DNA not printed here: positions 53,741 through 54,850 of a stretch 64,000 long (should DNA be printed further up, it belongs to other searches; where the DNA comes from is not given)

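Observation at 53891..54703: Apparent pseudo-phosphoesterase (ApaH/PPP-like fold, metal ligands replaced) sandwiched between carD and rpoH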

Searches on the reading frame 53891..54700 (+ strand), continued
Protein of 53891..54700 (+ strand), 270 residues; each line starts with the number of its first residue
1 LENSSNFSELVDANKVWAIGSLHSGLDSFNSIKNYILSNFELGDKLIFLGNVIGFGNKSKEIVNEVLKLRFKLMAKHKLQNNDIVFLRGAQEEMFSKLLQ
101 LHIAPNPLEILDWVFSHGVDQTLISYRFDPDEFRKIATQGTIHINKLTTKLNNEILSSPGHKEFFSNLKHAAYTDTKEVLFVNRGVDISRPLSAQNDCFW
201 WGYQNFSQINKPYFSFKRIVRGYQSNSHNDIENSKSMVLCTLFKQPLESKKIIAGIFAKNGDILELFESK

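Call 23: find_encoding_contigs(protein=P0302, flank=6000, max_places=3)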
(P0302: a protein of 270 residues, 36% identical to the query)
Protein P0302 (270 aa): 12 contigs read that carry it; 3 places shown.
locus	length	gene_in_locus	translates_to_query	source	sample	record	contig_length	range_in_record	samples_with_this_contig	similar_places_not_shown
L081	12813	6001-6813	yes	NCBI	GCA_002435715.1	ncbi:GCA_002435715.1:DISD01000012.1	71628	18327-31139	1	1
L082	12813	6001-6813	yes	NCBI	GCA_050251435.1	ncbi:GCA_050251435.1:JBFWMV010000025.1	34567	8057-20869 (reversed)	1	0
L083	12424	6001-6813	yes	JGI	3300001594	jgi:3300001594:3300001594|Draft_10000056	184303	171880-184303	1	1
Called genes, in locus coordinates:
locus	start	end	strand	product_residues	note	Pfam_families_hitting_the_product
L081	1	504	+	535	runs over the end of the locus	PF20154:LNT_N, PF00795:CN_hydrolase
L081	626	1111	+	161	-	PF13560:HTH_31 (weak), PF01381:HTH_3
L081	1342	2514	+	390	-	PF00438:S-AdoMet_synt_N, PF02772:S-AdoMet_synt_M, PF02773:S-AdoMet_synt_C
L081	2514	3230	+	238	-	PF02390:Methyltransf_4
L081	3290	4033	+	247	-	PF03741:TerC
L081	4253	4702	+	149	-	PF05099:TerB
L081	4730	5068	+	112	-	PF12797:Fer4_2 (faint), PF12837:Fer4_6 (faint), PF13237:Fer4_10 (faint), PF14697:Fer4_21 (faint), PF12838:Fer4_7 (weak), PF13187:Fer4_9 (weak), PF00037:Fer4, PF11953:DUF3470, +2 more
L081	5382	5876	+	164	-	PF02559:CarD_TRCF_RID, PF21095:CarD_C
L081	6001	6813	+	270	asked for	-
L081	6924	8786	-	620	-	PF02518:HATPase_c (weak), PF13589:HATPase_c_3, PF00183:HSP90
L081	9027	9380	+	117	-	PF02482:Ribosomal_S30AE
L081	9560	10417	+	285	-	PF00126:HTH_1, PF03466:LysR_substrate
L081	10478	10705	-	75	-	-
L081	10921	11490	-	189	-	PF01427:Peptidase_M15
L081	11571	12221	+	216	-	PF00814:TsaD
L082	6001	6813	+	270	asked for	-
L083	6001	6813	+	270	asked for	-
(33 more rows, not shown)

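Call 24: find_encoding_contigs(protein=P0298, flank=6000, max_places=2)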
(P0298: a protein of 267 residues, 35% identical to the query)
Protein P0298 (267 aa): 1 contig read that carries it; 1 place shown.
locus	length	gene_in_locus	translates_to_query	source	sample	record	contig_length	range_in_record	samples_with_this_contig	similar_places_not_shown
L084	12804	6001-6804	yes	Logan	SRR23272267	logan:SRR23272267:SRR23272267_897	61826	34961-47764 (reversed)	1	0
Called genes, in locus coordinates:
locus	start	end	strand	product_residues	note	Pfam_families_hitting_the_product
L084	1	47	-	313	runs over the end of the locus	PF02951:GSH-S_N, PF02955:GSH-S_ATP, PF08443:RimK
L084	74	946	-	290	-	PF13369:Transglut_core2, PF13371:TPR_9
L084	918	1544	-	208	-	PF04972:BON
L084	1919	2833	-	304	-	PF00590:TP_methylase, PF23016:RsmI_C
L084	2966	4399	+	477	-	PF04348:LppC, PF13458:Peripla_BP_6, PF01094:ANF_receptor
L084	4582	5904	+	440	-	-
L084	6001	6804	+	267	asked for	-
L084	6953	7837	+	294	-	PF04542:Sigma70_r2, PF04545:Sigma70_r4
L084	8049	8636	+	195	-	PF13441:Gly-zipper_YMGG, PF16998:17kDa_Anti_2 (weak)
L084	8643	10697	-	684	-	PF02129:Peptidase_S15, PF00326:Peptidase_S9, PF00561:Abhydrolase_1, PF12146:Hydrolase_4, PF08530:PepX_C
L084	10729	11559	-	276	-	PF23169:HalD, PF13640:2OG-FeII_Oxy_3 (weak), PF22814:WelO5 (weak)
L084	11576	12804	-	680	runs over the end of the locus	PF02463:SMC_N (weak), PF13191:AAA_16 (faint), PF13555:AAA_29 (faint), PF00005:ABC_tran, PF13304:AAA_21 (weak), PF08352:oligo_HPY, PF00005:ABC_tran, PF08352:oligo_HPY, +2 more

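Call 28: find_related_loci(query=A4, collection=metagenome_contigs, flank=5000)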
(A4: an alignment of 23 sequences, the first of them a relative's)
Query A4 (270 aa) in metagenome_contigs; peptide patterns used: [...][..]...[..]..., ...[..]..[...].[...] (x = any residue, [..] = any of these).
599 stretches matched a pattern (row limit reached: there are more); 523 encode a relative of the query (tblastn E <= 1e-3); the best 80 are kept; 80 distinct loci.
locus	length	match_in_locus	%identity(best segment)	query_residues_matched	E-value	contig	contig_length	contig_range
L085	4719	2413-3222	75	1-270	1e-142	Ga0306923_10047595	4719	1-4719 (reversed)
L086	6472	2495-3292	73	5-270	7e-134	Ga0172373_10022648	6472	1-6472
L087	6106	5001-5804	68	4-270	3e-119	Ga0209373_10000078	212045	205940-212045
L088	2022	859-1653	60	6-270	4e-115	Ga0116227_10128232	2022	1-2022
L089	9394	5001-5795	59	6-270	1e-107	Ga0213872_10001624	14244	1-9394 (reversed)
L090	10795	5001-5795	59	6-270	5e-107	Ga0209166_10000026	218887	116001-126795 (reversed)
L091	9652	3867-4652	61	9-270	9e-104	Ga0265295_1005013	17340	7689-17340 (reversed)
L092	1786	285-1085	57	6-270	5e-108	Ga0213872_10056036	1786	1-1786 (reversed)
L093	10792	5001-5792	55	6-269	4e-100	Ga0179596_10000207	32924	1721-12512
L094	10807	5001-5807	56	2-270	1e-98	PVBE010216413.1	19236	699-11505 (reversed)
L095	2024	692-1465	56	5-262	1e-103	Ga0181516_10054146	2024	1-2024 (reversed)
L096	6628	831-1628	55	5-270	3e-98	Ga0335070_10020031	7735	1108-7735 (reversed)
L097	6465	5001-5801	55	4-270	5e-97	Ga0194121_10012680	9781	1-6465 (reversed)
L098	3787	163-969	57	2-270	4e-96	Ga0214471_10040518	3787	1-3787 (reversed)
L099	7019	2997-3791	54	5-269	5e-95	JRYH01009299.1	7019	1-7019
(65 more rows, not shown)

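Call 33: predict_structure(alignment_id=A3)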
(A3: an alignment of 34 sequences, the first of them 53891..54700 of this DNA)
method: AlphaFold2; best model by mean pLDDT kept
length: 270 residues; sequences in the alignment: 34
mean_pLDDT: 90.1   pTM: 0.89
mean pLDDT of the five models: 90.1, 89.6, 88.8, 87.6, 87.2
residues with pLDDT >= 90: 198; 70-90: 53; 50-70: 16; < 50: 3
segments of 3 or more residues with pLDDT < 50: 1-3
pLDDT, mean of each block of 10 residues (from residue 1): 70 96 91 96 97 92 98 97 95 94 94 94 96 94 96 96 94 96 89 80 76 92 76 75 74 93 92
secondary structure, 60 per line:
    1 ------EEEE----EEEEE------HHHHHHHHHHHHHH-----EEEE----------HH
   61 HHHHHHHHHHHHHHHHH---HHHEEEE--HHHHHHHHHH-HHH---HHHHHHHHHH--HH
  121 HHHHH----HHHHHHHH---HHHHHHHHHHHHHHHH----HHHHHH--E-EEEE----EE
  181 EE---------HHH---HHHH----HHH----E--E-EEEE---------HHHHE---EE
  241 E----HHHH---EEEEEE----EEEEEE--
elements in order: E7-10 E15-19 H26-39 E45-48 H59-77 E84-87 H90-99 H107-116 H119-125 H130-137 H141-156 H161-166 E171-174 E179-182 H198-201 E218-221 H231-234 E239-241 H246-249 E253-258 E263-268

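Call 35: fold_search(model_id=the predicted structure, library=pdb)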
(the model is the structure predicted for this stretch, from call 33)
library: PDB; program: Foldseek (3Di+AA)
matches with E <= 10: 885; with E <= 0.001: 180
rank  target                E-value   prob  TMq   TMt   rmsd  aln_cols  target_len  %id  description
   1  2qjc                  2.7e-09  1.00  0.52  0.62   6.8       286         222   14  Crystal structure of a putative diadenosine tetraphosphatase (released 2007-07-24)
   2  1g5b_A                1.8e-08  1.00  0.53  0.64   6.5       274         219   12  BACTERIOPHAGE LAMBDA SER/THR PROTEIN PHOSPHATASE (released 2001-03-07)
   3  5vjv                  3.3e-08  1.00  0.56  0.52   7.6       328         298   14  Rhizobiales-like phosphatase 2 (released 2018-03-21)
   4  3h60_A                3.3e-08  1.00  0.53  0.47   6.4       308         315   14  Catalytic domain of human Serine/Threonine Phosphatase 5 (PP5c)with two Mn2+ atoms (released 2009-09-29)
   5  3icf_B                3.3e-08  1.00  0.49  0.43   8.2       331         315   14  Structure of Protein serine/threonine phosphatase from Saccharomyces cerevisiae with similarity to human phosphatase P (released 2009-08-25)
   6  1g5b_B                3.5e-08  1.00  0.53  0.63   6.4       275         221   12  BACTERIOPHAGE LAMBDA SER/THR PROTEIN PHOSPHATASE (released 2001-03-07)
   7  3icf_A                3.7e-08  1.00  0.50  0.43   8.1       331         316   14  Structure of Protein serine/threonine phosphatase from Saccharomyces cerevisiae with similarity to human phosphatase P (released 2009-08-25)
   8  4ja9                  4.0e-08  1.00  0.49  0.31   7.4       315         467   14  Rat PP5 apo (released 2014-02-19)
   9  1wao_1                1.2e-07  1.00  0.50  0.32   7.0       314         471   13  PP5 structure (released 2005-02-22)
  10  4zx2                  1.7e-07  1.00  0.52  0.45   6.4       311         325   14  Co-crystal structures of PP5 in complex with 5-methyl-7-oxabicyclo[2.2.1]heptane-2,3-dicarboxylic acid (released 2016-04-27)
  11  5ui1_B                2.2e-07  1.00  0.55  0.48   5.4       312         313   14  Crystal Structure of Human Protein Phosphatase 5C (PP5C) in complex with a triazole inhibitor (released 2018-01-17)
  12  5wg8                  2.2e-07  1.00  0.53  0.46   6.3       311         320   14  Structure of PP5C with LB-100; 7-oxabicyclo[2.2.1]heptane-2,3-dicarbonyl moiety modeled in the density (released 2018-07-18)
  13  1wao_2                2.5e-07  1.00  0.51  0.32   6.9       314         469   14  PP5 structure (released 2005-02-22)
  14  4zvz_B                2.5e-07  1.00  0.52  0.46   6.4       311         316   15  Co-crystal structures of PP5 in complex with 5-methyl-7-oxabicyclo[2.2.1]heptane-2,3-dicarboxylic acid (released 2016-04-27)
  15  5jpe_A                2.7e-07  1.00  0.55  0.49   5.7       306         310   14  Yeast-specific serine/threonine protein phosphatase (PPZ1) of Candida albicans (released 2016-08-31)
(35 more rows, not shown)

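Call 42: list_cluster_members(proteins=[P0126, P0132, P0133, P0144, P0193, P0210, P0219, P0244, P0248, P0268])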
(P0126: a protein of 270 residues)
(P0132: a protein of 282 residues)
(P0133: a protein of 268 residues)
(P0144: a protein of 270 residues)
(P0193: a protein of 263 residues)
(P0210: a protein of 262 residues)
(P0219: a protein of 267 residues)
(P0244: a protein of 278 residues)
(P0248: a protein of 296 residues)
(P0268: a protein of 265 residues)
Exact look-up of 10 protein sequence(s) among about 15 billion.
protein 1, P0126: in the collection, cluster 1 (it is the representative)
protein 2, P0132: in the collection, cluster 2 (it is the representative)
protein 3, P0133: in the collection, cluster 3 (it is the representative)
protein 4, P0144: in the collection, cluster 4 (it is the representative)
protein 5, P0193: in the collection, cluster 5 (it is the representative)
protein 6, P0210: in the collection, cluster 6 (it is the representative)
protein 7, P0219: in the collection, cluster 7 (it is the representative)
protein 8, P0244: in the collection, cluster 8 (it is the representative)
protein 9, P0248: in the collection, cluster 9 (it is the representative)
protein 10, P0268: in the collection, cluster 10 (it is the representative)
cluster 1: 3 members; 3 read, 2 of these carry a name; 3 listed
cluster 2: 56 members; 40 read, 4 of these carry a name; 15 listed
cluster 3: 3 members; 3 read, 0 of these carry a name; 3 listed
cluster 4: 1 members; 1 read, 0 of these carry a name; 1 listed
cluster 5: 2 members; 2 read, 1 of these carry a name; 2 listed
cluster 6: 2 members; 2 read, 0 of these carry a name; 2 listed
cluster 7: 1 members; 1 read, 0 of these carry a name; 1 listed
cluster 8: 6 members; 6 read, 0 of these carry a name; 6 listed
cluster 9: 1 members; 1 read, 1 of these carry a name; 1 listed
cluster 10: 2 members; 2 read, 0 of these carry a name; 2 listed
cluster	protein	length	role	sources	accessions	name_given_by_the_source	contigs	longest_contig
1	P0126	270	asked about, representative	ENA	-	-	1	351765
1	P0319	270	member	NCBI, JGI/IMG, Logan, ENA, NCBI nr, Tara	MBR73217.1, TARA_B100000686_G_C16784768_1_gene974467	MAG: hypothetical protein CMM30_09815 [Rhodospirillaceae bacterium] | hypothetical protein [Rhodospirillaceae bacterium] | strand:- start:1830 stop:2642 length:813 start_codon:yes stop_codon:yes gene_type:complete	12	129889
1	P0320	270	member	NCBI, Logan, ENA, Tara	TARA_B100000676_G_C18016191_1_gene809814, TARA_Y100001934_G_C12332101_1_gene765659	strand:+ start:721 stop:1533 length:813 start_codon:yes stop_codon:yes gene_type:complete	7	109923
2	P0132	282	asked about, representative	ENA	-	-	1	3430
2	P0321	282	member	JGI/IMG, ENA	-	hypothetical protein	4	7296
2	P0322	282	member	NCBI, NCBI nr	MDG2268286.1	MAG: hypothetical protein P8L69_05090 [Alphaproteobacteria bacterium] | hypothetical protein [Alphaproteobacteria bacterium]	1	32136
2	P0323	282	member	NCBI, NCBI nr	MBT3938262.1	MAG: hypothetical protein HOF44_00980 [Pelagibacterales bacterium] | hypothetical protein [Pelagibacterales bacterium]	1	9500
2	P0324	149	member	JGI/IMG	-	hypothetical protein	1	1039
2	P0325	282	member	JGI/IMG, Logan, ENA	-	-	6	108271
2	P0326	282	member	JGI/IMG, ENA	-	-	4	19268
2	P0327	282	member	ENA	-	-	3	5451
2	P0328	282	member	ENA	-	-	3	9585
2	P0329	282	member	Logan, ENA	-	-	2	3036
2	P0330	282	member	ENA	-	-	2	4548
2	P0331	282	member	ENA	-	-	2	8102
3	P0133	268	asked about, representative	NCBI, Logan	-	-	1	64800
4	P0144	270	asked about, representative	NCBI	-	-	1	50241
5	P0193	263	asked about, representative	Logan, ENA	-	-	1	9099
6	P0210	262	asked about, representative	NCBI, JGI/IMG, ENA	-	-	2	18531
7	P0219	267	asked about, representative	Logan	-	-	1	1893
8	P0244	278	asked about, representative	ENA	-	-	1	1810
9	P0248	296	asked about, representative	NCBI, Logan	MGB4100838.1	MAG: hypothetical protein WBK91_02890 [Alphaproteobacteria bacterium]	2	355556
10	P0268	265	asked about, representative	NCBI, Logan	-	-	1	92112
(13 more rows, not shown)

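Call 43: find_homologous_proteins(query=A4, max_evalue=1e-10)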
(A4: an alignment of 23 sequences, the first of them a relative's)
Query A4 (23 sequences) (270 aa, profile of the alignment): 3933 proteins with E <= 1e-10 among 8000 candidates; the best 120 are listed.
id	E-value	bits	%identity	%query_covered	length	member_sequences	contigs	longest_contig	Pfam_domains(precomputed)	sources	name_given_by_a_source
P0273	4.4e-131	454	62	98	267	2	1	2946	-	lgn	-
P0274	5.3e-131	454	48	97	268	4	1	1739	-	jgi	jgi:serine/threonine protein phosphatase 1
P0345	7.9e-131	453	55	99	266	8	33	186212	-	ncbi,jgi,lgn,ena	jgi:serine/threonine protein phosphatase 1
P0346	8.5e-131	453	53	99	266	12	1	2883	-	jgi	jgi:serine/threonine protein phosphatase 1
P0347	1.6e-130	452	53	98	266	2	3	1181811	-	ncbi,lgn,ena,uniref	ncbi:hypothetical protein [Rhodospirillaceae bacterium SYSU D60014]|uniref:hypothetical protein n=1 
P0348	2.8e-130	451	49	98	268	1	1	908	-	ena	-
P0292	3.2e-130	451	55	99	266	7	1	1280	-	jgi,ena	-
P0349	4.6e-130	451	49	98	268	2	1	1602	-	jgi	jgi:hypothetical protein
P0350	5.8e-130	450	57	96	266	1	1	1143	-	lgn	-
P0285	6.6e-130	450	53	99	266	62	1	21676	-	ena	-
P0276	7.0e-130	450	48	98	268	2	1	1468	-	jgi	jgi:serine/threonine protein phosphatase 1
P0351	7.3e-130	450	50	98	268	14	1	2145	-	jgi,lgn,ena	-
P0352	7.9e-130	450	55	99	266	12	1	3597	-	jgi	jgi:serine/threonine protein phosphatase 1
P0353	1.2e-129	449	50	98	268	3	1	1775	-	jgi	-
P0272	1.3e-129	449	52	98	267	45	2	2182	-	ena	-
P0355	2.7e-129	448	60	98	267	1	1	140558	-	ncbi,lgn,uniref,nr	ncbi:hypothetical protein [Telmatospirillum siberiense]|uniref:Serine/threonine protein phosphatase 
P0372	3.8e-128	444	55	99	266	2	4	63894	-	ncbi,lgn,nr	ncbi:MAG: metallophosphoesterase [Alphaproteobacteria bacterium]|nr:MAG: metallophosphoesterase [Alp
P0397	1.6e-126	439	71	100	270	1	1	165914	-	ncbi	ncbi:MAG: metallophosphoesterase [Solirubrobacterales bacterium]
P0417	7.3e-126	437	75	99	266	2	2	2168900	-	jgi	jgi:hypothetical protein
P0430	2.4e-125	435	72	99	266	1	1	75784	-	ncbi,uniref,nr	ncbi:hypothetical protein [Magnetospirillum sp. UT-4]|uniref:hypothetical protein n=1 Tax=Magnetospi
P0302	3.1e-125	435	100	100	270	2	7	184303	-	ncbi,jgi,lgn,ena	ncbi:MAG: hypothetical protein AB7G62_05905 [Magnetospirillum sp.]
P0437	4.2e-125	435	75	100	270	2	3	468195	-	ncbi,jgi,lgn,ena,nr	ncbi:MAG TPA: hypothetical protein VL974_08570 [Magnetospirillum sp.]|jgi:serine/threonine protein p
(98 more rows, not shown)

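Call 44: search_protein_families(library=pfam, proteins=[P0145, P0215, P0173, P0214, P0192, P0169, P0180, P0181, P0178], max_evalue=0.01)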
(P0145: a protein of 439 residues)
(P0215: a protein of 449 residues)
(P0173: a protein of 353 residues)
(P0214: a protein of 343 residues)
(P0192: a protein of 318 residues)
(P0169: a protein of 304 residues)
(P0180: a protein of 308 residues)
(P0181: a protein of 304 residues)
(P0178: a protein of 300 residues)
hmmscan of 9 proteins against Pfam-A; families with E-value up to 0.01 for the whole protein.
P0145 (439 aa): 0 families

P0215 (449 aa): 0 families

P0173 (353 aa): 0 families

P0214 (343 aa): 1 family
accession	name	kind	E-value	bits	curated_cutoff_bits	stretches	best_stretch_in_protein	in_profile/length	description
PF19279.4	YegS_C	-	0.0018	18.5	27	1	258-336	82-156/158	YegS C-terminal NAD kinase beta sandwich-like domain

P0192 (318 aa): 0 families

P0169 (304 aa): 0 families

P0180 (308 aa): 0 families

P0181 (304 aa): 0 families

P0178 (300 aa): 0 families

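Call 65: list_cluster_members(proteins=[P0430, P0437, P0417, P0355, P0347, P0345, P0397, P0372, P0035, P0051])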
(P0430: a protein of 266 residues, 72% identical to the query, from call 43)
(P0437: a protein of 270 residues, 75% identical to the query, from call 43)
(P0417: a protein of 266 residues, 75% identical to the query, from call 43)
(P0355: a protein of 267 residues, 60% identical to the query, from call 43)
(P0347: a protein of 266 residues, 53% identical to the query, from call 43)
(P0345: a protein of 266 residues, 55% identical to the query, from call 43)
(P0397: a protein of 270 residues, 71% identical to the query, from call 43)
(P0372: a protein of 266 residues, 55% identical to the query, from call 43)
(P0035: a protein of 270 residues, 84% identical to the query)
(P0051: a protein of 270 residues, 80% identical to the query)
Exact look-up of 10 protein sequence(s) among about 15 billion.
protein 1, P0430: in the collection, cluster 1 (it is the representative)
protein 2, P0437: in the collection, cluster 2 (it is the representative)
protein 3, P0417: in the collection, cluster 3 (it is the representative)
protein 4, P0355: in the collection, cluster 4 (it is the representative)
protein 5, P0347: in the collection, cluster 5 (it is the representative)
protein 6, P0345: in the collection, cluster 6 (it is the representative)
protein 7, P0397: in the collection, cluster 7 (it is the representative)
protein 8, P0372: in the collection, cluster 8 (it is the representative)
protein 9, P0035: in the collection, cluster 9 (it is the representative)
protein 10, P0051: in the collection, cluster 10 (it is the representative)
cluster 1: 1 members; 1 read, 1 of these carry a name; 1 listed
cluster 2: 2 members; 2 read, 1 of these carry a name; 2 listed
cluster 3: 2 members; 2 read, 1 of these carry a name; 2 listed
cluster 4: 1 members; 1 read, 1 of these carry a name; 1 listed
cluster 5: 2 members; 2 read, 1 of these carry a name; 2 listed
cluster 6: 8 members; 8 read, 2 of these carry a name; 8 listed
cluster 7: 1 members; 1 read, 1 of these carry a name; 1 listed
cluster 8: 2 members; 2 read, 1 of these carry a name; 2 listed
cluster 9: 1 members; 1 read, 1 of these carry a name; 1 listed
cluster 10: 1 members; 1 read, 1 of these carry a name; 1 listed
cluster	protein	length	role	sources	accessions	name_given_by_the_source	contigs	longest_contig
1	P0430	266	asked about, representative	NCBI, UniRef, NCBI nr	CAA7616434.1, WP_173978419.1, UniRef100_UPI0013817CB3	hypothetical protein [Magnetospirillum sp. UT-4] | hypothetical protein n=1 Tax=Magnetospirillum sp. UT-4 TaxID=2681467 RepID=UPI0013817CB3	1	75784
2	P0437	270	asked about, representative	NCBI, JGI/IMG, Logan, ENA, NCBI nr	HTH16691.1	MAG TPA: hypothetical protein VL974_08570 [Magnetospirillum sp.] | serine/threonine protein phosphatase 1 | hypothetical protein [Magnetospirillum sp.]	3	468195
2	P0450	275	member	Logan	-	-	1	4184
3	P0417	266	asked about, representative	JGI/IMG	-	hypothetical protein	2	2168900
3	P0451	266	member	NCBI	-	-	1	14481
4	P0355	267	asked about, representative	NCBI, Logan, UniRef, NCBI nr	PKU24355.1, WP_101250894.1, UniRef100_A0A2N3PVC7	hypothetical protein [Telmatospirillum siberiense] | Serine/threonine protein phosphatase n=1 Tax=Telmatospirillum siberiense TaxID=382514 ...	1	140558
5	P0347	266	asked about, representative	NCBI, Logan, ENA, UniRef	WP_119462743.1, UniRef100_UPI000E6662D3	hypothetical protein [Rhodospirillaceae bacterium SYSU D60014] | hypothetical protein n=1 Tax=Virgifigura deserti TaxID=2268457 RepID=UPI000E6662D3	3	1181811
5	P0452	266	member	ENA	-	-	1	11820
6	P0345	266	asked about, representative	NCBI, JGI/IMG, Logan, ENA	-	serine/threonine protein phosphatase 1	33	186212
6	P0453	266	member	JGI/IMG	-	serine/threonine protein phosphatase 1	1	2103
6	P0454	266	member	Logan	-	-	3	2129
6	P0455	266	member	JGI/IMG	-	-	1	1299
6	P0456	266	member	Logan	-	-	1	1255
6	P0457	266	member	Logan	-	-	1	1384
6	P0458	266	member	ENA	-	-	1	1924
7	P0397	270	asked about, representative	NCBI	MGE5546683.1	MAG: metallophosphoesterase [Solirubrobacterales bacterium]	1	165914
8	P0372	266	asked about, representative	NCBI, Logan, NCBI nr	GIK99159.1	MAG: metallophosphoesterase [Alphaproteobacteria bacterium]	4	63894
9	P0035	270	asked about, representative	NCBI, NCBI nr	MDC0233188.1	hypothetical protein OAJ95_04620 [Pelagibacteraceae bacterium] | hypothetical protein [Pelagibacteraceae bacterium]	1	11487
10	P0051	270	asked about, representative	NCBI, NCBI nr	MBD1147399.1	hypothetical protein IDH28_01025 [Pelagibacterales bacterium SAG-MED31] | hypothetical protein [Pelagibacterales bacterium SAG-MED31]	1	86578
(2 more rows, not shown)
